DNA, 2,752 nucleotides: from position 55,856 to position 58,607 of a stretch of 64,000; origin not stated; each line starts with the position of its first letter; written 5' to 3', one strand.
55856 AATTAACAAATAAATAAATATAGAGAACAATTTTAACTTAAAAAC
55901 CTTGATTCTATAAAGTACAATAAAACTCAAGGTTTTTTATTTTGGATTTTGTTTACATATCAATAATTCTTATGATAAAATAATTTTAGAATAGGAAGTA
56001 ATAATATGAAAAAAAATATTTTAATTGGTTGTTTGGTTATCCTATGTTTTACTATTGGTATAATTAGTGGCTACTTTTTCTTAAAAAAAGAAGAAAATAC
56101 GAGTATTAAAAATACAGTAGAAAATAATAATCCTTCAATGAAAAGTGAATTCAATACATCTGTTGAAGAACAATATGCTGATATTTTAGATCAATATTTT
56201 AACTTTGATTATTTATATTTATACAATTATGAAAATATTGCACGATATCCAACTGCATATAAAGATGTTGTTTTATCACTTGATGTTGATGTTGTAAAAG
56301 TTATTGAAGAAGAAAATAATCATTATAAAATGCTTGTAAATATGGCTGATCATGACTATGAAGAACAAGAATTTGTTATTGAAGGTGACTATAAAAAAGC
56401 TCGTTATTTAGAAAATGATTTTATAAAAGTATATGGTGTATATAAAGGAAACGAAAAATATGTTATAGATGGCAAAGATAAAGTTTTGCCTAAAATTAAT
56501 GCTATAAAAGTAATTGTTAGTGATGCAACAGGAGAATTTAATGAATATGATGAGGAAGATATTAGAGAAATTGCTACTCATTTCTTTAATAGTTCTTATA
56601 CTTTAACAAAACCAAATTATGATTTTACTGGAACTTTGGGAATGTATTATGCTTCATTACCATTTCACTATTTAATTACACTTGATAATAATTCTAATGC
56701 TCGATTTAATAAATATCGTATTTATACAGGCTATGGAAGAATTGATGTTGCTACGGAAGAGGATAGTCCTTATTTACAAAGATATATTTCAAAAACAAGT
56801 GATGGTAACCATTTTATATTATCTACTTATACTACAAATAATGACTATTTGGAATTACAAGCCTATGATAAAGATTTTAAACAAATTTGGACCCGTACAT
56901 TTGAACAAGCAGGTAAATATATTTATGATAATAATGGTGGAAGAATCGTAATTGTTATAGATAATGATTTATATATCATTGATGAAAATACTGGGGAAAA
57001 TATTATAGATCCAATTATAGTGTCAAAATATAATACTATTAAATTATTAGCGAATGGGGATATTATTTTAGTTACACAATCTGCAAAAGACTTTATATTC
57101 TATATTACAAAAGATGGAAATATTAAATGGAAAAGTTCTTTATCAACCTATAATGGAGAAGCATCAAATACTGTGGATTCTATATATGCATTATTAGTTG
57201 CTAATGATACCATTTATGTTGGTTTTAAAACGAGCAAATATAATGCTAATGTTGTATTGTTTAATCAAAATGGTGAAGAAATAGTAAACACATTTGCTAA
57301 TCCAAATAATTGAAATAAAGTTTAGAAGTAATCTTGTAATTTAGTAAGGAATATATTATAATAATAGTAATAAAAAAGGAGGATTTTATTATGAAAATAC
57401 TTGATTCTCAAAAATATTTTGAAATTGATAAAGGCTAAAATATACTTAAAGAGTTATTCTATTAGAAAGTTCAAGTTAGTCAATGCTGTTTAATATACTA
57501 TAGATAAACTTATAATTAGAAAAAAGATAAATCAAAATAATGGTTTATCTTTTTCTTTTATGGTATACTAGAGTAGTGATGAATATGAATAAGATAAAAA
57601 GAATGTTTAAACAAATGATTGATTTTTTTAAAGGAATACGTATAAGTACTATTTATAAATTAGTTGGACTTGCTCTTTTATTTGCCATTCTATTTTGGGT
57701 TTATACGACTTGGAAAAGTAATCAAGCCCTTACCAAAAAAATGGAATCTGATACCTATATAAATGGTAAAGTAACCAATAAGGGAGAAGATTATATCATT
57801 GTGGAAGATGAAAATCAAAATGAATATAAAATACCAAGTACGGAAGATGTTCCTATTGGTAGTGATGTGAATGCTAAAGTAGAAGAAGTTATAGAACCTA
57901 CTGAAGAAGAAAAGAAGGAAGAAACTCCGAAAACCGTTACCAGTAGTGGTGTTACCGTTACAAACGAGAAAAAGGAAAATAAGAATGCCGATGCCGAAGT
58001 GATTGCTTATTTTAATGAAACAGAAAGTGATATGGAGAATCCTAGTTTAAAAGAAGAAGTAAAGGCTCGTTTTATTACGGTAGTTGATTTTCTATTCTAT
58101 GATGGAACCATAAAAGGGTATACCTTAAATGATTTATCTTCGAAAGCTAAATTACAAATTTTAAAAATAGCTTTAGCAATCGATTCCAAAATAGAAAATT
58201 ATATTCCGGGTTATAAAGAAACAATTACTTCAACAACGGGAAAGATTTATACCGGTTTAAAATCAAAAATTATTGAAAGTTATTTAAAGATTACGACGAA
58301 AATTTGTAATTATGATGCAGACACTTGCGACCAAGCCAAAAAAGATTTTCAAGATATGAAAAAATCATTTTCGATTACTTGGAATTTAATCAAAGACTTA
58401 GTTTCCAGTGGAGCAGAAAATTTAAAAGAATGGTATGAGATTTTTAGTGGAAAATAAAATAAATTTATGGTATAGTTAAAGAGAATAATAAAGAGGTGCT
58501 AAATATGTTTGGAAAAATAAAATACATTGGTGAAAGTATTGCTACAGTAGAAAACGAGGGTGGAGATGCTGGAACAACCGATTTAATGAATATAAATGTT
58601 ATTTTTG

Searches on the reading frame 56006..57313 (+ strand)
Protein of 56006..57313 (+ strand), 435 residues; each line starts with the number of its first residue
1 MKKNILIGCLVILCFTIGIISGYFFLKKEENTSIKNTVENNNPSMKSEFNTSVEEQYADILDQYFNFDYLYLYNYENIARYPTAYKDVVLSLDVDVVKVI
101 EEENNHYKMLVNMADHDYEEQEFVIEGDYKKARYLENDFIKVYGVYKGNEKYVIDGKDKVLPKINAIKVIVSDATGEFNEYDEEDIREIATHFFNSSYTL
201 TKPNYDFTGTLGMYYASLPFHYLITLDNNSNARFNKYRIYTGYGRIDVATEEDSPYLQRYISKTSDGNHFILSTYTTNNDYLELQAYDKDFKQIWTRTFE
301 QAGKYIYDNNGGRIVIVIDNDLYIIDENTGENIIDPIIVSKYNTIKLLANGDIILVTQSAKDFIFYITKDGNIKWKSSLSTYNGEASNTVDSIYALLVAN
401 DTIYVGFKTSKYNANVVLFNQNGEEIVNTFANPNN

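Call 3: search_protein_families(library=pfam, proteins=[window:56006-57313:+], max_evalue=0.1)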
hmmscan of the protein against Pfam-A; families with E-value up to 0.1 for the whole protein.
window:56006-57313:+ (435 aa): 2 families
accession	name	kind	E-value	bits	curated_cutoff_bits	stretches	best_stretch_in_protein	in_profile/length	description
PF13360.13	PQQ_2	-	6.8e-06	26.3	27.6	1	284-426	5-141/233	Outer membrane protein assembly factor BamB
PF20274.4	cREC_REC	-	0.016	16.3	27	0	291-341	15-60/88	Cyclic-phosphate processing Receiver domain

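Call 4: search_protein_families(library=padloc, proteins=[window:56006-57313:+], max_evalue=0.1)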
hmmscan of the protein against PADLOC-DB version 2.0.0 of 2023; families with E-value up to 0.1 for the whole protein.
window:56006-57313:+ (435 aa): 0 families

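Call 5: search_protein_families(library=ncbifam, proteins=[window:56006-57313:+], max_evalue=0.1)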
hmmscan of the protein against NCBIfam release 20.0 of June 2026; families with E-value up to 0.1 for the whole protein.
window:56006-57313:+ (435 aa): 1 family
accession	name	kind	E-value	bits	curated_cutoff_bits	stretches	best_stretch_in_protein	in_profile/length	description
NF041516.1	PA2928_fam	subfamily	0.0012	18.3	70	1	243-331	293-370/376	PA2928 family protein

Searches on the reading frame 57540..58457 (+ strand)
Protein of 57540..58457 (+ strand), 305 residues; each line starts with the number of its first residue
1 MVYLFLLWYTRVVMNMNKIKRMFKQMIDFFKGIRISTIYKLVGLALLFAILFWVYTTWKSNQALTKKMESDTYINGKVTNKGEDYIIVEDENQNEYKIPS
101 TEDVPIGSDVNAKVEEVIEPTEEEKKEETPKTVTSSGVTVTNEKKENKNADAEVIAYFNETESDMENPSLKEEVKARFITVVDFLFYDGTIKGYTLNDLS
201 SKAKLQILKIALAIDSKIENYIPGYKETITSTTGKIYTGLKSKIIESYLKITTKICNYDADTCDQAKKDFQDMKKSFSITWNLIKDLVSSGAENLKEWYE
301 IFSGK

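Call 3: search_protein_families(library=pfam, proteins=[window:57540-58457:+], max_evalue=0.1)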
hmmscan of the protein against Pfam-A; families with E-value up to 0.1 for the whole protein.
window:57540-58457:+ (305 aa): 1 family
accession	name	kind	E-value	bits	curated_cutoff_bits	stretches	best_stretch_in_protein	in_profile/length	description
PF19168.5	DUF5850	-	0.0068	17.3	25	1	42-131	4-94/171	Family of unknown function (DUF5850)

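Call 4: search_protein_families(library=padloc, proteins=[window:57540-58457:+], max_evalue=0.1)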
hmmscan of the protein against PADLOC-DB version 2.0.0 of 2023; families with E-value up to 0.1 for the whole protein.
window:57540-58457:+ (305 aa): 0 families

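Call 5: search_protein_families(library=ncbifam, proteins=[window:57540-58457:+], max_evalue=0.1)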
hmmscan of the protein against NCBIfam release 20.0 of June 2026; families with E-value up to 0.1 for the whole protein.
window:57540-58457:+ (305 aa): 1 family
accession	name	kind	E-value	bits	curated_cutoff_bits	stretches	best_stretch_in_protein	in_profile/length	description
NF053724.1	Rv3103c_Nterm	equivalog_domain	0.037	14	50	1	33-66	12-41/69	Rv3103c family proline-rich protein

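Call 17: find_homologous_proteins(query=window:57579-58457:+, max_evalue=0.001)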
Query window:57579-58457:+ (292 aa): 248 proteins with E <= 0.001 among 1304 candidates; the best 120 are listed.
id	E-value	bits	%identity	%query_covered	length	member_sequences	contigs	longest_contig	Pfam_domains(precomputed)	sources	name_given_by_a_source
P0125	1.3e-184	630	100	100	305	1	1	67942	-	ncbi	-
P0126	4.5e-160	549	92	100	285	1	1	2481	-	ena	-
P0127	1.4e-143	495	77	99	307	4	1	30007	-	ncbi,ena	-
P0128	8.2e-143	493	78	99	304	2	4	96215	-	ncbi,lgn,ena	-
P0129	3.4e-142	491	78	99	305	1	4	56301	-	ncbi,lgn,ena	-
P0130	1.6e-141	489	79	98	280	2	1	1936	-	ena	-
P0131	3.2e-128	445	72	99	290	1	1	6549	-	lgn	-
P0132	2.1e-127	442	71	99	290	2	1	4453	-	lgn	-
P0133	7.8e-127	440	70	99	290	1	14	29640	-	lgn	-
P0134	8.9e-127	440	70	99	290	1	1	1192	-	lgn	-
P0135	1.0e-126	440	72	99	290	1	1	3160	-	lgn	-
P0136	1.1e-126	440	71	99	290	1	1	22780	-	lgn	-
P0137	1.2e-126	440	71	99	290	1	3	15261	-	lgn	-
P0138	1.1e-125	437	71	99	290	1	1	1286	-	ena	-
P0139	1.3e-125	436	69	99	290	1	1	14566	-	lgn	-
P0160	8.6e-105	368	61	99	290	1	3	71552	-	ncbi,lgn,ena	-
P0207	5.4e-50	188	42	79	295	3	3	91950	-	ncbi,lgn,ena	-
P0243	1.0e-36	145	42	66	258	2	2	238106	-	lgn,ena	-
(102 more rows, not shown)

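Call 29: find_encoding_contigs(protein=P0207, flank=6000, max_places=1)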
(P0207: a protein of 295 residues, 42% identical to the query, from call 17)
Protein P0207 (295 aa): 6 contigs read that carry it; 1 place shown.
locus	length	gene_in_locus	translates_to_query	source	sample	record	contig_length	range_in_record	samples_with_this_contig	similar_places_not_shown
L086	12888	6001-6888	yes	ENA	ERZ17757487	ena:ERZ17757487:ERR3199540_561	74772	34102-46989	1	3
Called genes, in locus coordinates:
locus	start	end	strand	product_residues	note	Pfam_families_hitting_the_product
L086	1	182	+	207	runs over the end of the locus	PF01548:DEDD_Tnp_IS110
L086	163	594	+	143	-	PF02371:Transposase_20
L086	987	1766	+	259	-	PF05582:Peptidase_U57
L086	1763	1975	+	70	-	PF06257:VEG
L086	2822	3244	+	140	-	-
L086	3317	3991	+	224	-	PF02463:SMC_N (weak), PF00005:ABC_tran, PF13166:AAA_13 (faint), PF13304:AAA_21 (faint)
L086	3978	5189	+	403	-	PF02687:FtsX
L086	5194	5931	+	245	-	-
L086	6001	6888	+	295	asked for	-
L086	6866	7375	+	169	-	PF02687:FtsX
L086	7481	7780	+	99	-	PF04026:SpoVG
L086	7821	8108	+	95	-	PF07873:YabP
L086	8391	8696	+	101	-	PF04977:DivIC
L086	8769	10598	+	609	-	PF19484:DUF6020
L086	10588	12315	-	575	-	PF03477:ATP-cone, PF13597:NRDD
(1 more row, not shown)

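Call 30: find_encoding_contigs(protein=P0243, flank=6000, max_places=1)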
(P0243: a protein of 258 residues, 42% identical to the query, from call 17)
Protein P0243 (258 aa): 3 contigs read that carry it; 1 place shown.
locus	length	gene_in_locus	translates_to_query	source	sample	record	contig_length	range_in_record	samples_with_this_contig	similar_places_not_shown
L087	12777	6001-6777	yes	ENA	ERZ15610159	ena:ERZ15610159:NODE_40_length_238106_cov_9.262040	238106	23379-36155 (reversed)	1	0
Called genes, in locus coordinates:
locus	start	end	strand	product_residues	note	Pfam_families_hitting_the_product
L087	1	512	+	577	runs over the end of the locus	PF01336:tRNA_anti-codon, PF00152:tRNA-synt_2, PF02938:GAD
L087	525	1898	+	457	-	PF01336:tRNA_anti-codon, PF00152:tRNA-synt_2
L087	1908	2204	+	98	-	PF02686:GatC (weak)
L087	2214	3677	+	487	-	PF01425:Amidase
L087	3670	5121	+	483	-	PF02934:GatB_N, PF02637:GatB_Yqey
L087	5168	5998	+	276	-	PF04055:Radical_SAM, PF13186:SPASM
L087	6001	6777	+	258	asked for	-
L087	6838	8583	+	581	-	PF01935:DUF87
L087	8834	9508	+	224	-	PF00899:ThiF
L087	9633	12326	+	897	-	PF04542:Sigma70_r2, PF04539:Sigma70_r3, PF08281:Sigma70_r4_2 (faint), PF04545:Sigma70_r4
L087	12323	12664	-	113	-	-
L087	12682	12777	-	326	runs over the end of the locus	PF01210:NAD_Gly3P_dh_N, PF02558:ApbA, PF03807:F420_oxidored, PF07479:NAD_Gly3P_dh_C, PF20618:GPD_NAD_C_bact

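Call 31: find_encoding_contigs(protein=P0160, flank=6000, max_places=1)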
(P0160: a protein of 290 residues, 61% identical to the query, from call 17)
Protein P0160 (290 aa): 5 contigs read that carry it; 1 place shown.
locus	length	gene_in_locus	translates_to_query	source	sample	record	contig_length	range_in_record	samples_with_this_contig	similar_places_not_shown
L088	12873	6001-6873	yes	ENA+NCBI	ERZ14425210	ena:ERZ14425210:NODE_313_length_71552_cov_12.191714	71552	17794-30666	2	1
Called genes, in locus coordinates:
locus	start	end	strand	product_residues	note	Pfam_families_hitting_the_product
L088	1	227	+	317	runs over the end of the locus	-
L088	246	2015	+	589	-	PF01336:tRNA_anti-codon, PF00152:tRNA-synt_2, PF02938:GAD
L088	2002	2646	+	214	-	-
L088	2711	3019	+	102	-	PF02686:GatC (weak)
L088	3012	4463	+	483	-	PF01425:Amidase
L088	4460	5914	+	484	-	PF02934:GatB_N, PF02637:GatB_Yqey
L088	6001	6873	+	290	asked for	-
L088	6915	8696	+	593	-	PF01935:DUF87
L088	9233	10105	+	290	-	-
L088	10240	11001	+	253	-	PF00899:ThiF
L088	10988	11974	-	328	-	PF01210:NAD_Gly3P_dh_N, PF07479:NAD_Gly3P_dh_C, PF20618:GPD_NAD_C_bact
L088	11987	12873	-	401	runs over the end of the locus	PF05496:RuvB_N, PF00004:AAA, PF07728:AAA_5 (faint), PF13173:AAA_14 (weak), PF16193:AAA_assoc_2, PF21960:RCF1-5-like_lid (weak), PF12002:MgsA_C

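Call 62: predict_structure(alignment_id=A3)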
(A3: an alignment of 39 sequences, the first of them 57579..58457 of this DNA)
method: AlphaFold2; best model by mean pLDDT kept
length: 292 residues; sequences in the alignment: 39
mean_pLDDT: 86.3   pTM: 0.70
mean pLDDT of the five models: 86.3, 86.1, 85.3, 82.3, 81.3
residues with pLDDT >= 90: 158; 70-90: 101; 50-70: 25; < 50: 8
segments of 3 or more residues with pLDDT < 50: 51-57
pLDDT, mean of each block of 10 residues (from residue 1): 85 84 89 95 76 54 87 87 83 85 63 62 75 76 98 95 97 95 93 98 95 94 93 95 90 96 95 78 91 85
secondary structure, 60 per line:
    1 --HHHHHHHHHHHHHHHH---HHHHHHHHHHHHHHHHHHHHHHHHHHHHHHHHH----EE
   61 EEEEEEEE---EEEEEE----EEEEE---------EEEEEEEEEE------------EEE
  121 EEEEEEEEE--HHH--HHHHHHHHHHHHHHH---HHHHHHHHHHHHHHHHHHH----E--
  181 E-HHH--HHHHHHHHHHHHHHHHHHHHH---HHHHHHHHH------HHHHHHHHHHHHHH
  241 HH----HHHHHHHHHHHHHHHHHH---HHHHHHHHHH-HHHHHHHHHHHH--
elements in order: H3-18 H22-54 E59-68 E72-77 E82-86 E96-105 E118-129 H137-151 H155-173 H188-208 H212-220 H227-242 H247-264 H268-277 H279-290

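Call 65: fold_search(model_id=the predicted structure, library=pdb)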
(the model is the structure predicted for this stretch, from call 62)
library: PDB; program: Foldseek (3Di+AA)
matches with E <= 10: 892; with E <= 0.001: 0
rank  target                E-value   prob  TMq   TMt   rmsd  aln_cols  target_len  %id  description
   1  3kfu_A                5.6e-03  0.66  0.19  0.15  19.2       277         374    9  Crystal structure of the transamidosome (released 2010-08-25)
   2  3kfu_C                1.1e-02  0.57  0.19  0.15  19.8       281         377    9  Crystal structure of the transamidosome (released 2010-08-25)
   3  1n9w_B                1.2e-02  0.85  0.19  0.16  17.1       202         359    8  Crystal structure of the non-discriminating and archaeal-type aspartyl-tRNA synthetase from Thermus thermophilus (released 2003-04-08)
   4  3tss                  1.5e-02  1.00  0.18  0.26   4.4        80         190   16  TOXIC SHOCK SYNDROME TOXIN-1 TETRAMUTANT, P2(1) CRYSTAL FORM (released 1997-12-24)
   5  1n9w_A                1.5e-02  0.87  0.21  0.17  16.3       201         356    9  Crystal structure of the non-discriminating and archaeal-type aspartyl-tRNA synthetase from Thermus thermophilus (released 2003-04-08)
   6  1ts4_A                2.2e-02  0.99  0.18  0.26   4.1        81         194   17  Q139K MUTANT OF TOXIC SHOCK SYNDROME TOXIN-1 FROM S. AUREUS (released 1998-12-16)
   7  4ohj_A                2.5e-02  0.99  0.19  0.27   4.1        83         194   16  Crystal structure of toxic shock syndrome toxin-1 (TSST-1) from Staphylococcus aureus (released 2014-02-05)
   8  4ohj_B                2.8e-02  0.99  0.19  0.27   5.6        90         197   16  Crystal structure of toxic shock syndrome toxin-1 (TSST-1) from Staphylococcus aureus (released 2014-02-05)
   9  2ij0_A                3.0e-02  1.00  0.18  0.27   3.7        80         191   14  Structural basis of T cell specificity and activation by the bacterial superantigen toxic shock syndrome toxin-1 (released 2007-02-20)
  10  9nb9_A                3.4e-02  0.51  0.17  0.25  13.1       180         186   13  Viral protein DP71L in complex with phosphorylated eIF2alpha (NTD) and protein phosphatase 1A (D64A), stabilized by G- (released 2025-07-09)
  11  5ms0_M                3.6e-02  0.99  0.19  0.13   7.1        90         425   17  pseudo-atomic model of the RNA polymerase lambda-based antitermination complex solved by cryo-EM (released 2017-05-03)
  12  1ts5_A                3.8e-02  1.00  0.19  0.28   3.2        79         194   16  I140T MUTANT OF TOXIC SHOCK SYNDROME TOXIN-1 FROM S. AUREUS (released 1998-12-16)
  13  5lm9                  3.8e-02  0.99  0.18  0.17   7.8        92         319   18  Structure of E. coli NusA (released 2017-04-05)
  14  2qil_A                4.0e-02  0.99  0.18  0.26   4.4        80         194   15  TOXIC SHOCK SYNDROME TOXIN-1 AT 2.07 A RESOLUTION (released 1997-08-12)
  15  1aw7_A                4.2e-02  0.99  0.20  0.29   4.7        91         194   13  Q136A MUTANT OF TOXIC SHOCK SYNDROME TOXIN-1 FROM S. AUREUS (released 1998-10-28)
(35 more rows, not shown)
